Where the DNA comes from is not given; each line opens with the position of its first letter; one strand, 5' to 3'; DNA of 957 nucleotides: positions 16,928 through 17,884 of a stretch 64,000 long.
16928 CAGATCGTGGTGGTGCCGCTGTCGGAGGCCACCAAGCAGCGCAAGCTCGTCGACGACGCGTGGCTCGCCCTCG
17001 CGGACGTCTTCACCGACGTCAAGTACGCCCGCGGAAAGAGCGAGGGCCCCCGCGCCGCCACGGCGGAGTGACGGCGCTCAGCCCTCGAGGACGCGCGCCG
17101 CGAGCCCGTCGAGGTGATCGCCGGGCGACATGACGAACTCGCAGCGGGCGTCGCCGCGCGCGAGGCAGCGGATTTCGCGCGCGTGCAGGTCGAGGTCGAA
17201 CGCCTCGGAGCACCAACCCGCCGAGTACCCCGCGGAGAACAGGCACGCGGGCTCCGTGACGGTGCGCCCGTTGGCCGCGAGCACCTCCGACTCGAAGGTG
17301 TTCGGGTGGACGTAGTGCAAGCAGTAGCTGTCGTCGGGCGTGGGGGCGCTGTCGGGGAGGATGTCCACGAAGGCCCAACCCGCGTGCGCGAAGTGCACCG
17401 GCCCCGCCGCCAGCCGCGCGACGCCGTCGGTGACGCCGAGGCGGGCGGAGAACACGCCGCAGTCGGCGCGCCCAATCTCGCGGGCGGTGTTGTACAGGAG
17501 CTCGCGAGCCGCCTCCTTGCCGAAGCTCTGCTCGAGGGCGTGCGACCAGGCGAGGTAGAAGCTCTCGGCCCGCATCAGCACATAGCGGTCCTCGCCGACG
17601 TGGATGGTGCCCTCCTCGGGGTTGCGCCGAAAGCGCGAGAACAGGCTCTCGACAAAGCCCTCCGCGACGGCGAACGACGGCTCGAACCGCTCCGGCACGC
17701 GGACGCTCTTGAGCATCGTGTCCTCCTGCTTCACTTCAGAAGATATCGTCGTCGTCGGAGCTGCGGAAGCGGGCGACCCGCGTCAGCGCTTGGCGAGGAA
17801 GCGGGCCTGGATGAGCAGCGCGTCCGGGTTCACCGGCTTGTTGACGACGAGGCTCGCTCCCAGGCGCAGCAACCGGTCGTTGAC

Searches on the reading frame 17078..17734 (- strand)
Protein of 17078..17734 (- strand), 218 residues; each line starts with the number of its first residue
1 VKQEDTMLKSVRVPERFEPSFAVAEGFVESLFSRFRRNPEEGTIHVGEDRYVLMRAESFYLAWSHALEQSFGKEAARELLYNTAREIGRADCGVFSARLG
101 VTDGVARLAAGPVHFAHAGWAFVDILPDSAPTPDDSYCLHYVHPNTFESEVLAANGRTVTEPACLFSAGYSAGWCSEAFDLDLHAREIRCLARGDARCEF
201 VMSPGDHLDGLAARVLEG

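Call 4: search_protein_families(library=pfam, proteins=[window:17078-17734:-], max_evalue=1)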
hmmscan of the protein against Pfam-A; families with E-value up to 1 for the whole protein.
window:17078-17734:- (218 aa): 2 families
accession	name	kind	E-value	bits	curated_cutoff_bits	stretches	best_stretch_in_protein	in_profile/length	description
PF02830.23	V4R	-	2.6e-12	47.1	31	1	146-203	4-61/62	V4R domain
PF06505.16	XylR_N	-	3.8e-08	33.4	23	1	31-124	2-94/101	Activator of aromatic catabolism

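Call 5: search_protein_families(library=ncbifam, proteins=[window:17078-17734:-], max_evalue=1)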
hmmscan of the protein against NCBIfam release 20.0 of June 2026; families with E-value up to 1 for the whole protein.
window:17078-17734:- (218 aa): 2 families
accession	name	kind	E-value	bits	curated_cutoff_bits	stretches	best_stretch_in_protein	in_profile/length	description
NF041906.1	V4R_TF_MobR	exception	5.3e-10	38.4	999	1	28-204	9-184/544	phenol degradation transcriptional regulator MobR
NF053755.1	MsvR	equivalog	6.7e-05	22.7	220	1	158-202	192-236/236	transcriptional factor MsvR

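Call 9: find_homologous_proteins(query=window:17078-17734:-, max_evalue=0.001)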
Query window:17078-17734:- (218 aa): 586 proteins with E <= 0.001 among 3505 candidates; the best 120 are listed.
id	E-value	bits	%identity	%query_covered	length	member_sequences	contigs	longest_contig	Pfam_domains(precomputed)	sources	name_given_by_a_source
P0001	1.8e-140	484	100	97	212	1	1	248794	PF06505.17,PF02830.24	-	-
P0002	1.4e-104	367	76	97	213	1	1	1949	PF06505.17,PF02830.24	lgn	-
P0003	6.6e-97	341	74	96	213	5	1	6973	PF06505.17,PF02830.24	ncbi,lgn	-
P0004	2.8e-96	339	73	96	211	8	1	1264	PF06505.17,PF02830.24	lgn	-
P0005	4.6e-94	332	73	89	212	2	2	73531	PF06505.17,PF02830.24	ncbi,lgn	-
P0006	3.6e-93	329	71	89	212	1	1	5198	PF06505.17,PF02830.24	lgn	-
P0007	1.0e-92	328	70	96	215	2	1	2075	PF06505.17,PF02830.24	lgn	-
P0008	1.4e-92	327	67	96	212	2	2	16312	PF06505.17,PF02830.24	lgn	-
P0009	9.4e-92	325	69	96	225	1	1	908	PF06505.17,PF02830.24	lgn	-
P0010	1.1e-91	324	67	96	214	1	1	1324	PF06505.17,PF02830.24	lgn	-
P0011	1.1e-91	324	69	96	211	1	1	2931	PF06505.17,PF02830.24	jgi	jgi:predicted hydrocarbon binding protein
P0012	2.2e-91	323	69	96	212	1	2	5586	PF06505.17,PF02830.24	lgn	-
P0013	2.8e-91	323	66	97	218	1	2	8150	PF06505.17,PF02830.24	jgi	jgi:hypothetical protein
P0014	3.7e-91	323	68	96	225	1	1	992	PF06505.17,PF02830.24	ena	-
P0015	4.3e-91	322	68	96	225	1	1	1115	PF06505.17,PF02830.24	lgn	-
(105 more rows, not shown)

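Call 11: find_related_loci(query=A1, collection=genome_contigs, flank=7000)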
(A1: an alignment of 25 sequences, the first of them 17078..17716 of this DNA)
Query A1 (212 aa) in genome_contigs; peptide patterns used: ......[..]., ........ (x = any residue, [..] = any of these).
246 stretches matched a pattern; 159 encode a relative of the query (tblastn E <= 1e-3); the best 80 are kept; 80 distinct loci.
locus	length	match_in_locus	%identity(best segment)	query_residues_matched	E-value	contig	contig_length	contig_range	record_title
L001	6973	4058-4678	74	3-209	3e-99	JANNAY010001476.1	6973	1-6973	MAG: Deltaproteobacteria bacterium isolate OTE_78_metabat_392 OTE_78_k141_301788, whole genome shotgun sequence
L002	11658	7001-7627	67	1-209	1e-92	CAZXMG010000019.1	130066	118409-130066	MAG TPA_asm: uncultured Polyangiaceae bacterium isolate SRP287051_co1_88 genome assembly, contig: NODE_306_length_130066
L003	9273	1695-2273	73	18-210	2e-92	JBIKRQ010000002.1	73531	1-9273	MAG: Myxococcota bacterium isolate ME2015-06-12_3300042296_group6_bin12 Rohwer_bin1495_scaffold_105_c1, whole genome sho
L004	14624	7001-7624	66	2-209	2e-92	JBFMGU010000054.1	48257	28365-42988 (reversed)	MAG: Myxococcota bacterium isolate MAG305 MAG305_54, whole genome shotgun sequence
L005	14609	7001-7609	67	1-203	1e-92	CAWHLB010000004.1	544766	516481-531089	MAG: uncultured delta proteobacterium isolate MFD02416.bin.2.203 genome assembly, contig: contig_103554, whole genome sh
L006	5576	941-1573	66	1-211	4e-92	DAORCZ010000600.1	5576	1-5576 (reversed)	MAG TPA_asm: Pseudomonadota bacterium isolate AMR_MDS_0893 NODE_10650_length_5576_cov_7.260279, whole genome shotgun seq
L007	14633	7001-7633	66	1-211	4e-92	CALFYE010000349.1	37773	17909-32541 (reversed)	MAG TPA_asm: uncultured Myxococcales bacterium isolate SRR6231182_bin.43_CONCOCT_v1.1_MAG genome assembly, contig: ERZ65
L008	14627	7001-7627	67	2-210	2e-91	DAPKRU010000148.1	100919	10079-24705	MAG TPA_asm: Polyangiaceae bacterium LLY-WYZ-15_(1-7) isolate LLY-WYZ-15_3 k141_633515, whole genome shotgun sequence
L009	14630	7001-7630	66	1-210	8e-91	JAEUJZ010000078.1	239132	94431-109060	MAG: Myxococcales bacterium isolate new MAG-82 k141_515984, whole genome shotgun sequence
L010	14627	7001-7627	65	2-210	2e-90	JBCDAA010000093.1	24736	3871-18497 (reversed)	MAG: Myxococcota bacterium isolate P01_F01_bin.48 k141_2075993_length_24736_cov_44.8543, whole genome shotgun sequence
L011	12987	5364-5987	64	2-209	6e-90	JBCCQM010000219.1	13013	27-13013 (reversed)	MAG: Myxococcota bacterium isolate P01_D01_bin.152 k141_1715925_length_13013_cov_19.9563, whole genome shotgun sequence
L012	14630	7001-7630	65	1-210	6e-90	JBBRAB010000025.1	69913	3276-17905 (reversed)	MAG: Polyangiales bacterium isolate Co_metawrap_2271 Cmw_2271_k141_16031914_length_69913_cov_15.9991, whole genome shotg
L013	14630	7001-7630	64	1-210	3e-89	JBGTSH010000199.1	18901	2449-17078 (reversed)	MAG: Polyangiaceae bacterium isolate WDNA12_bin.27.orig NODE_2119_length_18901_cov_0.728454, whole genome shotgun sequen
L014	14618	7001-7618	65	1-206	1e-88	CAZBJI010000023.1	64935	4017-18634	MAG TPA_asm: uncultured Polyangiaceae bacterium isolate SRP287453_co1_312 genome assembly, contig: NODE_635_length_64935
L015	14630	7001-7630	64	1-210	3e-88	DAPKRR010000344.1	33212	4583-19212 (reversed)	MAG TPA_asm: Sandaracinaceae bacterium LLY-WYZ-13_1 k141_2494677, whole genome shotgun sequence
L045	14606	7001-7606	55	1-202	7e-75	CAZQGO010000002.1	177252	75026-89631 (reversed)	MAG TPA_asm: uncultured bacterium isolate SRP214966_co1_238 genome assembly, contig: NODE_34_length_177252_cov_10.851295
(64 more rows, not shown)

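Call 17: find_encoding_contigs(protein=P0001, flank=10000, max_places=3)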
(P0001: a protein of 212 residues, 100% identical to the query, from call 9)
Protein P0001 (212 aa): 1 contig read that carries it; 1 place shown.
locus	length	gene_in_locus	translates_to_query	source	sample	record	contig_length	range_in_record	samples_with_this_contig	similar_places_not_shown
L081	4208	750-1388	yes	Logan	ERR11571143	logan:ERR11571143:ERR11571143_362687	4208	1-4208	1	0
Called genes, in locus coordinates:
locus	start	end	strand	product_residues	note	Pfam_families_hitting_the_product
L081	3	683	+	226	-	?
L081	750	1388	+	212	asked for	PF06505:XylR_N, PF02830:V4R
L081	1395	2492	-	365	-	PF00365:PFK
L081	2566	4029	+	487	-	PF13717:Zn_ribbon_4, PF14237:GYF_2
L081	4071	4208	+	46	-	?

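Call 28: search_solved_structures(query=A1, max_evalue=1, show_alignments=2)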
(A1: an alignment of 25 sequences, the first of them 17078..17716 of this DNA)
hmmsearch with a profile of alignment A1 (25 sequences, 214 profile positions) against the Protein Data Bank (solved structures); distinct sequences matched with E-value up to 1: 4.
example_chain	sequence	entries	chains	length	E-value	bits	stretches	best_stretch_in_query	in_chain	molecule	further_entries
5kbe_A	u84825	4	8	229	6.1e-14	55.5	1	19-207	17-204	MopR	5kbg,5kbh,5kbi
7vqf_A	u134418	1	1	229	7.3e-14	55.2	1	20-207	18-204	Phenol sensing regulator, MopR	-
5fru_A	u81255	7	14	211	9.2e-11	45.1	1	24-209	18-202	Positive phenol-degradative gene regulator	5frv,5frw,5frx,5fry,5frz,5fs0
6iy8_A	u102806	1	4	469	3.1e-09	40.1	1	30-205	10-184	Positive regulator CapR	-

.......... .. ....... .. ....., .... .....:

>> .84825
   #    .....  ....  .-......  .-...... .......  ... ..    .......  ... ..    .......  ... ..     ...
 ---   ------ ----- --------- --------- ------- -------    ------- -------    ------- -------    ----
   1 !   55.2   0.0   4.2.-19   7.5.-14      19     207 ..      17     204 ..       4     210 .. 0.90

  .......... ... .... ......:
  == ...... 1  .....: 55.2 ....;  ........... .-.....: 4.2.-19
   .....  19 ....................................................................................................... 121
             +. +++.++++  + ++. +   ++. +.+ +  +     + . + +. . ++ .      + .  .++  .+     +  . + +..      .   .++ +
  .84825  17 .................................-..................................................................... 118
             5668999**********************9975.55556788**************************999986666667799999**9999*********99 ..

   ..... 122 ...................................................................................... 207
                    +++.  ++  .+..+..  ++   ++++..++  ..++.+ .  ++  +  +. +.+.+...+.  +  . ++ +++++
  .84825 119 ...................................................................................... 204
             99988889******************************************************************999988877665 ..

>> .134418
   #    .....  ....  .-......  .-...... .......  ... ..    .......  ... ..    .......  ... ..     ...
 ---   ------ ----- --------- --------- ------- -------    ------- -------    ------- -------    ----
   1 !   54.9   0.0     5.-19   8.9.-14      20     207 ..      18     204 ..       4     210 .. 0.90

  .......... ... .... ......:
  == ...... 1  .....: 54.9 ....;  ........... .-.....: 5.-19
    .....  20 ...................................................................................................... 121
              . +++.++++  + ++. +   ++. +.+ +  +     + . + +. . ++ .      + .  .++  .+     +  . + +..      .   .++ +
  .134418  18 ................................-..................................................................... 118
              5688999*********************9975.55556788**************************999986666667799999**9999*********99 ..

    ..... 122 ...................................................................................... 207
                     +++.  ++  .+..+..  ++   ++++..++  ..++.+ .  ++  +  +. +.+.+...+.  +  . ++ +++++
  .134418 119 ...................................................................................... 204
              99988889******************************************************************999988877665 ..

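Call 61: find_encoding_contigs(protein=P0002, flank=3000, max_places=2)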
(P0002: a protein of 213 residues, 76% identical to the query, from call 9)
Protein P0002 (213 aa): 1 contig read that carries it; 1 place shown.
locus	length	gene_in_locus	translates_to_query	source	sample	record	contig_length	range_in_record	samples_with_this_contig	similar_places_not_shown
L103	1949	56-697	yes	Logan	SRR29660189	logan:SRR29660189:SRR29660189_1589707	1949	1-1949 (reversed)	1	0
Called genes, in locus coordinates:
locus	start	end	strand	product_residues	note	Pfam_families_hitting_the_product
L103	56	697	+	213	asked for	PF06505:XylR_N, PF02830:V4R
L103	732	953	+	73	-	-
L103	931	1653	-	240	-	PF08238:Sel1 (faint)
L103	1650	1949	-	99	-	?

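Call 62: find_encoding_contigs(protein=P0006, flank=5000, max_places=2)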
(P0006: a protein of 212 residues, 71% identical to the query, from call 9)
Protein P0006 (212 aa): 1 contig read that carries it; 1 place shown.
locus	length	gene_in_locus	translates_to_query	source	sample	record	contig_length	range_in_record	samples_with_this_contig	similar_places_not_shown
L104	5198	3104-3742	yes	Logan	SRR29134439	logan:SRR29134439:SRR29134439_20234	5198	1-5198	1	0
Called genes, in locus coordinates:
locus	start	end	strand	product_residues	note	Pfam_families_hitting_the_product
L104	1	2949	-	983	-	?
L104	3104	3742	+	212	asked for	PF06505:XylR_N (weak), PF02830:V4R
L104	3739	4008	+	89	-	-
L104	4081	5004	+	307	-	-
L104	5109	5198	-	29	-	?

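Call 71: predict_structure(alignment_id=A1)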
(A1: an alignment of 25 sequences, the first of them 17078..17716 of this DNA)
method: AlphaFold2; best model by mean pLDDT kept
length: 212 residues; sequences in the alignment: 25
mean_pLDDT: 89.9   pTM: 0.87
mean pLDDT of the five models: 89.9, 88.7, 85.1, 84.5, 83.9
residues with pLDDT >= 90: 131; 70-90: 73; 50-70: 6; < 50: 2
segments of 3 or more residues with pLDDT < 50: none
pLDDT, mean of each block of 10 residues (from residue 1): 78 92 87 85 76 79 92 94 93 92 88 82 96 94 87 91 97 98 94 97 97 88
secondary structure, 60 per line:
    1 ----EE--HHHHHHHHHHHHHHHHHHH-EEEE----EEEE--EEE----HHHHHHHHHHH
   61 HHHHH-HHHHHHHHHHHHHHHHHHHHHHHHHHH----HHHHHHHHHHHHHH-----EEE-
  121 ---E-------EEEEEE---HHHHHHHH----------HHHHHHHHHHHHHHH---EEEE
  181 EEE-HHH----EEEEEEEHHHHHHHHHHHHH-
elements in order: H9-27 E29-32 E37-40 E43-45 H50-65 H67-93 H98-111 E117-119 E132-137 H141-148 H159-173 E177-183 E192-198 H199-211

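Call 73: fold_search(model_id=the predicted structure, library=pdb)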
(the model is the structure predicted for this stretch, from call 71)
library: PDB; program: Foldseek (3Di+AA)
matches with E <= 10: 196; with E <= 0.001: 19
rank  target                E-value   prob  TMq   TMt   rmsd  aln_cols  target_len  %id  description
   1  5kbe_A                6.7e-12  1.00  0.71  0.76   4.9       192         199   23  CRYSTAL STRUCTURE OF THE AROMATIC SENSOR DOMAIN OF MOPR IN COMPLEX WITH PHENOL (released 2016-07-13)
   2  5frv_A                6.7e-12  1.00  0.74  0.77   5.4       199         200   23  crystal structure of the phenol-responsive sensory domain of the transcription activator PoxR in complex with 4-methyl (released 2016-03-30)
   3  5kbg_A                6.7e-12  1.00  0.71  0.74   5.0       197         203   22  CRYSTAL STRUCTURE OF THE AROMATIC SENSOR DOMAIN OF MOPR IN COMPLEX WITH OCRESOL (released 2016-07-13)
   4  5fru_A                1.2e-11  1.00  0.71  0.76   4.0       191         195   23  crystal structure of the phenol-responsive sensory domain of the transcription activator PoxR (released 2016-03-30)
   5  5kbi_A                1.3e-11  1.00  0.71  0.74   4.0       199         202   23  CRYSTAL STRUCTURE OF THE AROMATIC SENSOR DOMAIN OF MOPR IN COMPLEX WITH CATACHOL (released 2016-07-13)
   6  5kbh_A                1.3e-11  1.00  0.71  0.74   3.8       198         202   22  CRYSTAL STRUCTURE OF THE AROMATIC SENSOR DOMAIN OF MOPR IN COMPLEX WITH 3-CHLORO-PHENOL (released 2016-07-13)
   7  5kbg_B                1.3e-11  1.00  0.71  0.74   4.9       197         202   21  CRYSTAL STRUCTURE OF THE AROMATIC SENSOR DOMAIN OF MOPR IN COMPLEX WITH OCRESOL (released 2016-07-13)
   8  5frw_B                2.2e-11  1.00  0.72  0.76   5.3       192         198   23  crystal structure of the phenol-responsive sensory domain of the transcription activator PoxR with Phenol (released 2016-04-06)
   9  5frz_A                2.7e-11  1.00  0.70  0.76   4.1       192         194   23  crystal structure of the phenol-responsive sensory domain of the transcription activator PoxR with 3,4-dimethylphenol (released 2016-03-30)
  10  5frx_A                3.4e-11  1.00  0.72  0.77   5.3       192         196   23  crystal structure of the phenol-responsive sensory domain of the transcription activator PoxR in complex with 4-nitrop (released 2016-03-30)
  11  7vqf                  4.0e-11  1.00  0.70  0.76   3.0       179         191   23  Phenol binding protein, MopR (released 2022-09-07)
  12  5kbi_B                4.4e-11  1.00  0.71  0.75   4.9       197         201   22  CRYSTAL STRUCTURE OF THE AROMATIC SENSOR DOMAIN OF MOPR IN COMPLEX WITH CATACHOL (released 2016-07-13)
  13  5frw_A                4.4e-11  1.00  0.74  0.77   5.4       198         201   23  crystal structure of the phenol-responsive sensory domain of the transcription activator PoxR with Phenol (released 2016-04-06)
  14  5kbe_B                9.4e-11  1.00  0.71  0.73   2.8       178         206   23  CRYSTAL STRUCTURE OF THE AROMATIC SENSOR DOMAIN OF MOPR IN COMPLEX WITH PHENOL (released 2016-07-13)
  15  5kbh_B                1.7e-10  1.00  0.70  0.73   3.1       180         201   24  CRYSTAL STRUCTURE OF THE AROMATIC SENSOR DOMAIN OF MOPR IN COMPLEX WITH 3-CHLORO-PHENOL (released 2016-07-13)
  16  6iy8_C                5.1e-10  1.00  0.71  0.34   2.9       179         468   17  DmpR-phenol complex of Pseudomonas putida (released 2020-06-10)
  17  6iy8_A                1.4e-09  1.00  0.71  0.34   4.2       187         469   18  DmpR-phenol complex of Pseudomonas putida (released 2020-06-10)
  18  6iy8_B                1.7e-09  1.00  0.70  0.34   2.8       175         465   17  DmpR-phenol complex of Pseudomonas putida (released 2020-06-10)
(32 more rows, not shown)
